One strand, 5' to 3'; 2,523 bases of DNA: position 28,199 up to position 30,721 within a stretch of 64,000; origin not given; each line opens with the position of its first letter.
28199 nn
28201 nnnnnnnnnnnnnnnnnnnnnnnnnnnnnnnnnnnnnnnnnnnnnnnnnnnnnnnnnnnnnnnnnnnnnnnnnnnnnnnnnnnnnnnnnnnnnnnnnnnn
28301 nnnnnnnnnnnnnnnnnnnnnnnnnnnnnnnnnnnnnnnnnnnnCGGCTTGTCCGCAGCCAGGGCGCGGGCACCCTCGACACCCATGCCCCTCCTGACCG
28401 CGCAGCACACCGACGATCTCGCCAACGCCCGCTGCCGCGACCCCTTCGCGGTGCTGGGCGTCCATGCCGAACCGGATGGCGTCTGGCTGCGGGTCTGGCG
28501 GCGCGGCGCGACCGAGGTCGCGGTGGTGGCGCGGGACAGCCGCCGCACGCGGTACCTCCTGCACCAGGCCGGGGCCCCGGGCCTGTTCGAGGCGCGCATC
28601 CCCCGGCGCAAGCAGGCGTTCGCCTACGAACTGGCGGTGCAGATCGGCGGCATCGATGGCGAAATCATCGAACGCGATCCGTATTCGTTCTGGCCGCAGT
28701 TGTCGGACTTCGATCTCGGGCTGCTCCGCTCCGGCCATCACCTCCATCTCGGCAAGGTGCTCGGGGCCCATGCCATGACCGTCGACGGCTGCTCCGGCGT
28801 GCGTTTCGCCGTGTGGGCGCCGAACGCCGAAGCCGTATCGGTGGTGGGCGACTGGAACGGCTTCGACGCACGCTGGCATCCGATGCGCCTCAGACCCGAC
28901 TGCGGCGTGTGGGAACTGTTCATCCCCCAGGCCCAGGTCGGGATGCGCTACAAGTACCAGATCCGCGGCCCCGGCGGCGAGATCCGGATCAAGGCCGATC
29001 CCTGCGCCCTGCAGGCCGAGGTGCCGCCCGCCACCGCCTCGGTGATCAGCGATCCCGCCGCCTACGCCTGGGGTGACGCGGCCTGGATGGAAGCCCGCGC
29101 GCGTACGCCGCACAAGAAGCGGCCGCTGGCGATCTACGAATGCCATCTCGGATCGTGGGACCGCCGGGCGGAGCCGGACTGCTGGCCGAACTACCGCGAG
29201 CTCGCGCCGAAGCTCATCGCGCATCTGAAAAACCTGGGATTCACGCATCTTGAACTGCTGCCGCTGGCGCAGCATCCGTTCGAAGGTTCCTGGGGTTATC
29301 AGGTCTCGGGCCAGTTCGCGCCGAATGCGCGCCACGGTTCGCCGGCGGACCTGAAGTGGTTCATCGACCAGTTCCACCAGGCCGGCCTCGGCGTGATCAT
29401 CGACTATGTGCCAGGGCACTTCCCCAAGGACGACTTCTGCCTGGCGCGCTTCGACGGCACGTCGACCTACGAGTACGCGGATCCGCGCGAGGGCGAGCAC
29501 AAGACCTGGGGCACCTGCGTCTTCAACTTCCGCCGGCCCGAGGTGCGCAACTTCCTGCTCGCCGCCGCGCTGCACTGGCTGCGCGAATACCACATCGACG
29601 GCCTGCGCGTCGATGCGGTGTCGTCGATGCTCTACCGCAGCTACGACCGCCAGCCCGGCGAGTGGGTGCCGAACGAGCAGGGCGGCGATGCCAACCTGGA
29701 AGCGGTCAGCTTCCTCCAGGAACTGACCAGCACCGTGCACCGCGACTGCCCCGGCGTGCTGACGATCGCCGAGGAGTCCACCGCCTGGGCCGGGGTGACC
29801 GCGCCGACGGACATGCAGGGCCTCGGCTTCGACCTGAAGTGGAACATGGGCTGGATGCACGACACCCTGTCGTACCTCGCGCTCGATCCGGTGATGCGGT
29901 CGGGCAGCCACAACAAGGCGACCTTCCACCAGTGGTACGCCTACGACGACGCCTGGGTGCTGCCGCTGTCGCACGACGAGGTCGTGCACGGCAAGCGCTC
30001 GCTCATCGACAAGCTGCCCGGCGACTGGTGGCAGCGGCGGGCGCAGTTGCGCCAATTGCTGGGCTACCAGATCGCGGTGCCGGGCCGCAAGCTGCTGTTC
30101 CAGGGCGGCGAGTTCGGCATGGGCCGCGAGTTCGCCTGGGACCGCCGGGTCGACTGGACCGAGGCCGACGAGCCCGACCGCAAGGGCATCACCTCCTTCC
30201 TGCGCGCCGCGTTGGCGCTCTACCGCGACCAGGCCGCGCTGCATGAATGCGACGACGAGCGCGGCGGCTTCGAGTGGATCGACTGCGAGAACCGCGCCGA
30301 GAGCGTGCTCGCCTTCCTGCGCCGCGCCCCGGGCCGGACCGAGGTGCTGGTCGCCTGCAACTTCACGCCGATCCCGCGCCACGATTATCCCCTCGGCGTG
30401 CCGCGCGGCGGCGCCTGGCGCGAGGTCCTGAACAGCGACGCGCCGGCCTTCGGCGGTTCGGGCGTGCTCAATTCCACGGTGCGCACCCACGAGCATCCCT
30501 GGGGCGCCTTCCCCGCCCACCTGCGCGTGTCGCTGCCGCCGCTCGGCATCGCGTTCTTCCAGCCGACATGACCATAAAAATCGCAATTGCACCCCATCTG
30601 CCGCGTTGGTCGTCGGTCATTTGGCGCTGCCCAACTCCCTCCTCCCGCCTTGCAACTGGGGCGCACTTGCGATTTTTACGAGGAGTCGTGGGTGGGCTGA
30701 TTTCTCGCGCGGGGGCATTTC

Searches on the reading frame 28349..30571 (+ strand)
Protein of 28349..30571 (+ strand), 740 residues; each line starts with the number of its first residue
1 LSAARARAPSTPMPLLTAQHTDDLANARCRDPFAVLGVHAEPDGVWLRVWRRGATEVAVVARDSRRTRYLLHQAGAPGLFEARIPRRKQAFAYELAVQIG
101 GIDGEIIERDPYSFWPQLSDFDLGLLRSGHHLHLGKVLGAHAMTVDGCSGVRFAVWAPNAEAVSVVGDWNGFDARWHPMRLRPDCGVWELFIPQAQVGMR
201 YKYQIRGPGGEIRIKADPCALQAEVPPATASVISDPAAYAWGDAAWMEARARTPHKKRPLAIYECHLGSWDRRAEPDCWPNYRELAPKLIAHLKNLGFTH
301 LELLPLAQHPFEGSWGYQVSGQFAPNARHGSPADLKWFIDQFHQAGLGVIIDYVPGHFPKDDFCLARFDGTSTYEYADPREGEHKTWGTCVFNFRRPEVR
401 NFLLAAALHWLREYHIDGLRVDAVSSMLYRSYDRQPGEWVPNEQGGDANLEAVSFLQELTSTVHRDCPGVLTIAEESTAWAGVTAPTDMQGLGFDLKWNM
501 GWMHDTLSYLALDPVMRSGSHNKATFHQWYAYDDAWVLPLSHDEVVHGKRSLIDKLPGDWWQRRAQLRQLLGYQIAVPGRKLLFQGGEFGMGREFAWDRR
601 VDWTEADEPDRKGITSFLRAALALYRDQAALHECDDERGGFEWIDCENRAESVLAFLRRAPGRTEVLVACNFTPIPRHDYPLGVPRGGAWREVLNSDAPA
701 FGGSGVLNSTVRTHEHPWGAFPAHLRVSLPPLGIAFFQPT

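Call 43: search_protein_families(library=pfam, proteins=[window:28349-30571:+], max_evalue=0.00001)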
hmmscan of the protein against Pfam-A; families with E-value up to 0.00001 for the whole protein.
window:28349-30571:+ (740 aa): 4 families
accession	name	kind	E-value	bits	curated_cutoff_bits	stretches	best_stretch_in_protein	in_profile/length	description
PF02922.24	CBM_48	-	3e-28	98.4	22.4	1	138-220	2-83/83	Carbohydrate-binding module 48 (Isoamylase N-terminal domain)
PF22019.2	GlgB_N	-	4.9e-25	87.9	27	1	19-112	3-94/94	alpha-1,4-glucan branching enzyme GlgB, N-terminal domain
PF02806.24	Alpha-amylase_C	-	4.6e-22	78.6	21.2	1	643-739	1-94/95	Alpha amylase, C-terminal all-beta domain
PF00128.31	Alpha-amylase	-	2.1e-14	54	22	1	392-603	159-369/446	Alpha amylase, catalytic domain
